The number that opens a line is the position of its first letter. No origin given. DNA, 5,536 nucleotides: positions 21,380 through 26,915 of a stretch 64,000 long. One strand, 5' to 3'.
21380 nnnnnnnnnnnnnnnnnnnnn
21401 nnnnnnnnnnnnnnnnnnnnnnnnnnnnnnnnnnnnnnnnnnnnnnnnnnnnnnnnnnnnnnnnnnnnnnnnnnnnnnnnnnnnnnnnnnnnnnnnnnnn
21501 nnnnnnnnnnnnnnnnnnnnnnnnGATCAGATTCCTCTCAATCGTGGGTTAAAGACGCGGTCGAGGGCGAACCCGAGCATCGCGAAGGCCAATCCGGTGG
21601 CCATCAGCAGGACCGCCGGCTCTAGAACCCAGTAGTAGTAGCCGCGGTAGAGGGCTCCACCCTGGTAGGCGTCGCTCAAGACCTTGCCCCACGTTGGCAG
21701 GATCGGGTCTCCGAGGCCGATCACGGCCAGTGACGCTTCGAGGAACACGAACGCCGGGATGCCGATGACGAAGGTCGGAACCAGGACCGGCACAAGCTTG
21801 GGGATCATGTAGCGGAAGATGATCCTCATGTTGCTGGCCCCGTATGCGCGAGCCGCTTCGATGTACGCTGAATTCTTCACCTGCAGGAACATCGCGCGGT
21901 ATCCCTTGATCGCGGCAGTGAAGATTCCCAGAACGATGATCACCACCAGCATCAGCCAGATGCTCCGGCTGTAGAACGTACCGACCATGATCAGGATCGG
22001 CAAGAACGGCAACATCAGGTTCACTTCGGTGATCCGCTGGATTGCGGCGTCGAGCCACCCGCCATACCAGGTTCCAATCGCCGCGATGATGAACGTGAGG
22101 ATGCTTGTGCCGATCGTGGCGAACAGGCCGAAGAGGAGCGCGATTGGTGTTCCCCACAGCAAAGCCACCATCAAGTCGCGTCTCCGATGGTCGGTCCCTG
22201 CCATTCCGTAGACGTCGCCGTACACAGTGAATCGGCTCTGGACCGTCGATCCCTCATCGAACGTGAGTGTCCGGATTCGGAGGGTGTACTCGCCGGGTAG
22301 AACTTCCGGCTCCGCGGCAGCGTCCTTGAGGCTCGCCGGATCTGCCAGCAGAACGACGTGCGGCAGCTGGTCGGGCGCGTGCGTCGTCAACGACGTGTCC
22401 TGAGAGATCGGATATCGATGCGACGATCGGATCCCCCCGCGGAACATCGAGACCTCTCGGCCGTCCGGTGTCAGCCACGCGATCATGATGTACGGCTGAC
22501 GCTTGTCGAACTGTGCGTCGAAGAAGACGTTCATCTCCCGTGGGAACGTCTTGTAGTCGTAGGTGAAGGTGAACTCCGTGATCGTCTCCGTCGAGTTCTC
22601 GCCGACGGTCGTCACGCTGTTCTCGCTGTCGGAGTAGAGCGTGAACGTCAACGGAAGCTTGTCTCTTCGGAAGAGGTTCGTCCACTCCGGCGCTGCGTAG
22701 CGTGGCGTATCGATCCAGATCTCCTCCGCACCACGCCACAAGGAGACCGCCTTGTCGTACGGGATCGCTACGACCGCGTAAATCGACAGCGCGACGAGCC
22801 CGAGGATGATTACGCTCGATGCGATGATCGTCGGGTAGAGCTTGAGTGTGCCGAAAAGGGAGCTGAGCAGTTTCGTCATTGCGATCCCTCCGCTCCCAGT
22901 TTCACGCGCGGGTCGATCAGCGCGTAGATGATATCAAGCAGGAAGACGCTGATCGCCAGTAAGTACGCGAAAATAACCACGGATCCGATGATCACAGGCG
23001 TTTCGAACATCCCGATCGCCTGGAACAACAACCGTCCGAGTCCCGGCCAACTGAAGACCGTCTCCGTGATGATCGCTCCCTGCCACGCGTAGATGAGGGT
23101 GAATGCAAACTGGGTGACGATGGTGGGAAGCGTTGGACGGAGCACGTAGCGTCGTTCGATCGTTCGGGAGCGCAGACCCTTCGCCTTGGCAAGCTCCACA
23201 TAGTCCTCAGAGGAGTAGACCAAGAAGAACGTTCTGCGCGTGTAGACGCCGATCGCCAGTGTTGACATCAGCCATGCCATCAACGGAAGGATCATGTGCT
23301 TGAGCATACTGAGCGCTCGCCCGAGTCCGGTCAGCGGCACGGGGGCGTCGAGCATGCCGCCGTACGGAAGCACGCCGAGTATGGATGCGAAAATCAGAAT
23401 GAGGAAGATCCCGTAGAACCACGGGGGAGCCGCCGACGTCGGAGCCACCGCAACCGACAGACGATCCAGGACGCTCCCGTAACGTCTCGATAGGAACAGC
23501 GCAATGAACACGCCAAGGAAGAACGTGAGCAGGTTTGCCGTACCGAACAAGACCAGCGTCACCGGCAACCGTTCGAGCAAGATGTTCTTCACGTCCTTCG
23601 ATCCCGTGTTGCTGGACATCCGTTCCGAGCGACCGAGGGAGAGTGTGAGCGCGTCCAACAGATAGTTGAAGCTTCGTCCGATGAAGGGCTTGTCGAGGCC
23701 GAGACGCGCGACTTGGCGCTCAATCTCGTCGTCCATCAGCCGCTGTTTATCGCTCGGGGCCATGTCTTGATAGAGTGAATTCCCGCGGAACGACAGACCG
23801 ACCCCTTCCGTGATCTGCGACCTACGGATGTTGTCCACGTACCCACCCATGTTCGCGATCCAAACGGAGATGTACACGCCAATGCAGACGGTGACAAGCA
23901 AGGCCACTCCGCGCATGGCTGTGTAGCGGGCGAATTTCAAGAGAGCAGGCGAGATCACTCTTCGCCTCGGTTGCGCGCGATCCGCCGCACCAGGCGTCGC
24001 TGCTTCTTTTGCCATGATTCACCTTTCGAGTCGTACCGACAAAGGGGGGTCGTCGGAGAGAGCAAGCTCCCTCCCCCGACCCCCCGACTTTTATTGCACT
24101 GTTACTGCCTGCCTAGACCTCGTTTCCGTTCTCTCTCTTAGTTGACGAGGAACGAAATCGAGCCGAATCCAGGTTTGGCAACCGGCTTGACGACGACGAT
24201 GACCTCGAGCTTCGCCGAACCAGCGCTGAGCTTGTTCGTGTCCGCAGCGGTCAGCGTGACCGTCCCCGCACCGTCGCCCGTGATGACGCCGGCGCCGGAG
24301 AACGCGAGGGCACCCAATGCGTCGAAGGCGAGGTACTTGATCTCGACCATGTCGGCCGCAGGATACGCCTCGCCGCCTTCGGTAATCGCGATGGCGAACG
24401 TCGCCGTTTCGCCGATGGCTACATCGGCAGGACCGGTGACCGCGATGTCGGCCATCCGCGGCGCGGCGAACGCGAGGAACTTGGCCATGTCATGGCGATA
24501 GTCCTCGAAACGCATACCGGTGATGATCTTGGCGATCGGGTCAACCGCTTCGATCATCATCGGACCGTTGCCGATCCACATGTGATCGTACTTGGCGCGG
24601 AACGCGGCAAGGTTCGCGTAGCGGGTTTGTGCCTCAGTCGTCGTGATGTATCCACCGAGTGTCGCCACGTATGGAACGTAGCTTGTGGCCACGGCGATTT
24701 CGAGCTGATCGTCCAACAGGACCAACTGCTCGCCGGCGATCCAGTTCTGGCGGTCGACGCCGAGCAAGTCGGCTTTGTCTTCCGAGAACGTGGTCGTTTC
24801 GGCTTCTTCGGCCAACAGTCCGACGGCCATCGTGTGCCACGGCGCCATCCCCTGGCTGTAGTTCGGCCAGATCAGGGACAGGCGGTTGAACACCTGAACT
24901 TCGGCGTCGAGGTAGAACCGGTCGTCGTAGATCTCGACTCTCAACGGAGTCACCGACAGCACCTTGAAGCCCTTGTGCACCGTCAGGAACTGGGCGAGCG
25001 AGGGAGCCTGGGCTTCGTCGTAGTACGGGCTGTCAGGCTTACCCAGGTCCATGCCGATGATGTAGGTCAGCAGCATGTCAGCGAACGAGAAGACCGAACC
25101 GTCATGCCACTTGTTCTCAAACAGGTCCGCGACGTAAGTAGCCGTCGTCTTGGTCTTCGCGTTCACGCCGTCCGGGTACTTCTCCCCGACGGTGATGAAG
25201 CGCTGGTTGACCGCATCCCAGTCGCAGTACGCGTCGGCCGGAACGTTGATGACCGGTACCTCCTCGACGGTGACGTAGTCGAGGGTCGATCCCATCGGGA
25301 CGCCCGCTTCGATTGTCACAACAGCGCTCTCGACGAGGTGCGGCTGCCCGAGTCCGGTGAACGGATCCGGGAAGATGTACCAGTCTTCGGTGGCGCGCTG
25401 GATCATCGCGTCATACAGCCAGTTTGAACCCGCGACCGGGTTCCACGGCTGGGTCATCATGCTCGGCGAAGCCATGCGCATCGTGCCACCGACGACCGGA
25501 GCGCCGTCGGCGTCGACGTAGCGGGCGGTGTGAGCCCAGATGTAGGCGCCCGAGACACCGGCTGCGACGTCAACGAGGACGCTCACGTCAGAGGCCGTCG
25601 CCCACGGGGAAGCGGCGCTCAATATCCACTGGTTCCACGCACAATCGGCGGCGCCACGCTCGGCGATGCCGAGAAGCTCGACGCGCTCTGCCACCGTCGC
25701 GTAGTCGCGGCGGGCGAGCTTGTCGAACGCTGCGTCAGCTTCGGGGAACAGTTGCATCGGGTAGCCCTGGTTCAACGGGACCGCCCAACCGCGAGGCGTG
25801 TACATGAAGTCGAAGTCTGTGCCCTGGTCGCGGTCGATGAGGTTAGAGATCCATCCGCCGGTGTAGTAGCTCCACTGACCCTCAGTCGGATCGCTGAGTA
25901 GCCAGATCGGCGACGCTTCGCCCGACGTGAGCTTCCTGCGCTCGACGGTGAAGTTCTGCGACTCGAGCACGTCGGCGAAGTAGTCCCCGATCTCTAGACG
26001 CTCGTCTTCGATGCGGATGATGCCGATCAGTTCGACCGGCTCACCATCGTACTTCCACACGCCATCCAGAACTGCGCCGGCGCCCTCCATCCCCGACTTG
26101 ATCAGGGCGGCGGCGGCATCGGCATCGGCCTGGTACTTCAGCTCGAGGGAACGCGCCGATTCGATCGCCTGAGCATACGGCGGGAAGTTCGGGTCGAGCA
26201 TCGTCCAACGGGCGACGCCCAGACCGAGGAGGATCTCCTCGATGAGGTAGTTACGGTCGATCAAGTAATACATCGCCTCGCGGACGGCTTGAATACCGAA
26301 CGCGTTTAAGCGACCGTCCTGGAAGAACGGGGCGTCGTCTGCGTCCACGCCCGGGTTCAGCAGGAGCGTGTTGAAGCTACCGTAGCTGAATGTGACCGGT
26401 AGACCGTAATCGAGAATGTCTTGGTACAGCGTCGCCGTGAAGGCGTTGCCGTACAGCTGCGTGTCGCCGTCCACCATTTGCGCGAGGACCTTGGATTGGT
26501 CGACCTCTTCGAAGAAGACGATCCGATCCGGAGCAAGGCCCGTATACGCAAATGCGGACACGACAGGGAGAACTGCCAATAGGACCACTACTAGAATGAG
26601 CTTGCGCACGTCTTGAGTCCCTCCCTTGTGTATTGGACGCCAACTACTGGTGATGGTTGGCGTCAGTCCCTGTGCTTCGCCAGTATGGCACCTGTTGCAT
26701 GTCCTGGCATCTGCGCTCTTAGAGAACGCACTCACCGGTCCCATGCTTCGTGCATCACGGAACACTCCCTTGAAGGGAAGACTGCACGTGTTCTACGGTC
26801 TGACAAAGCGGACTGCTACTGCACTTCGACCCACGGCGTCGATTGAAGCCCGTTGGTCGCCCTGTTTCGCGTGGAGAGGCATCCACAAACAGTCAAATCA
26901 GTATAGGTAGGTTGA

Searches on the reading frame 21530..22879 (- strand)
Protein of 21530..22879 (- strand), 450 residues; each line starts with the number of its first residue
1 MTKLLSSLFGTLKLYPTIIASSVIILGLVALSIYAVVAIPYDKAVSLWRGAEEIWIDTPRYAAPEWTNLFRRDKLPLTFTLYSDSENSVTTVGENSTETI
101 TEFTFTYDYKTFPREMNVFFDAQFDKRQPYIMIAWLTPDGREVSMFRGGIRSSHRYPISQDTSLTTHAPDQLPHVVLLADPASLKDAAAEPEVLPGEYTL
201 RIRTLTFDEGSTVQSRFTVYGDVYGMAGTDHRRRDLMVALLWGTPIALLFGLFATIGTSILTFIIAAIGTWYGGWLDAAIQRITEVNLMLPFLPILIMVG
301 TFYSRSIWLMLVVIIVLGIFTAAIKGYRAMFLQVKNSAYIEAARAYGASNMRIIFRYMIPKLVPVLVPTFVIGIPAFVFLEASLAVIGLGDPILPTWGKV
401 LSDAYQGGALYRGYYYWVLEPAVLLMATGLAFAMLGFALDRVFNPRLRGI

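Call 45: search_protein_families(library=pfam, proteins=[window:21530-22879:-], max_evalue=0.00001)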
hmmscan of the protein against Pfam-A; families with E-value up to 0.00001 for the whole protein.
window:21530-22879:- (450 aa): 1 family
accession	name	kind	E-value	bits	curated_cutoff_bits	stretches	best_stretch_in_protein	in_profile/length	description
PF00528.27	BPD_transp_1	-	4.6e-19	69.3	26.4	1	264-448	6-183/184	Binding-protein-dependent transport system inner membrane component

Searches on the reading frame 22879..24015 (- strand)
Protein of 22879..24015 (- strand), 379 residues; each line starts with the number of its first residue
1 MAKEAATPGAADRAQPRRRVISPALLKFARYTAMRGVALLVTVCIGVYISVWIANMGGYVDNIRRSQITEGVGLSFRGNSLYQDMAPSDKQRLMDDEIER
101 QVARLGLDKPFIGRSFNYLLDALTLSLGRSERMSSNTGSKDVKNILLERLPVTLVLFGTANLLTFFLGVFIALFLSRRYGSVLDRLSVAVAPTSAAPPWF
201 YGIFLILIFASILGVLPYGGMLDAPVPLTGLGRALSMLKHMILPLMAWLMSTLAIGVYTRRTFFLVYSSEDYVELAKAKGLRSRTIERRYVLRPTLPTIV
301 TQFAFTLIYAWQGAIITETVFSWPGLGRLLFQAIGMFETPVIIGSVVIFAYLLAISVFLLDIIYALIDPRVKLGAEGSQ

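Call 45: search_protein_families(library=pfam, proteins=[window:22879-24015:-], max_evalue=0.00001)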
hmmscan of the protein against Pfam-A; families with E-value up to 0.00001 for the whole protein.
window:22879-24015:- (379 aa): 1 family
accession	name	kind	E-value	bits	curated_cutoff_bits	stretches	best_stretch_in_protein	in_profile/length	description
PF00528.27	BPD_transp_1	-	4.7e-27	95.3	26.4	1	168-372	1-183/184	Binding-protein-dependent transport system inner membrane component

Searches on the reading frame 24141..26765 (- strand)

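Call 45: search_protein_families(library=pfam, proteins=[window:24141-26765:-], max_evalue=0.00001)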
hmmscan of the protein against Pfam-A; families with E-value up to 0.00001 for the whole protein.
window:24141-26765:- (875 aa): 1 family
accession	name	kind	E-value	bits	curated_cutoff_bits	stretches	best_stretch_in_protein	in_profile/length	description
PF00496.27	SBP_bac_5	-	1.4e-14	54.5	32.4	1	80-317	149-358/368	Bacterial extracellular solute-binding proteins, family 5 Middle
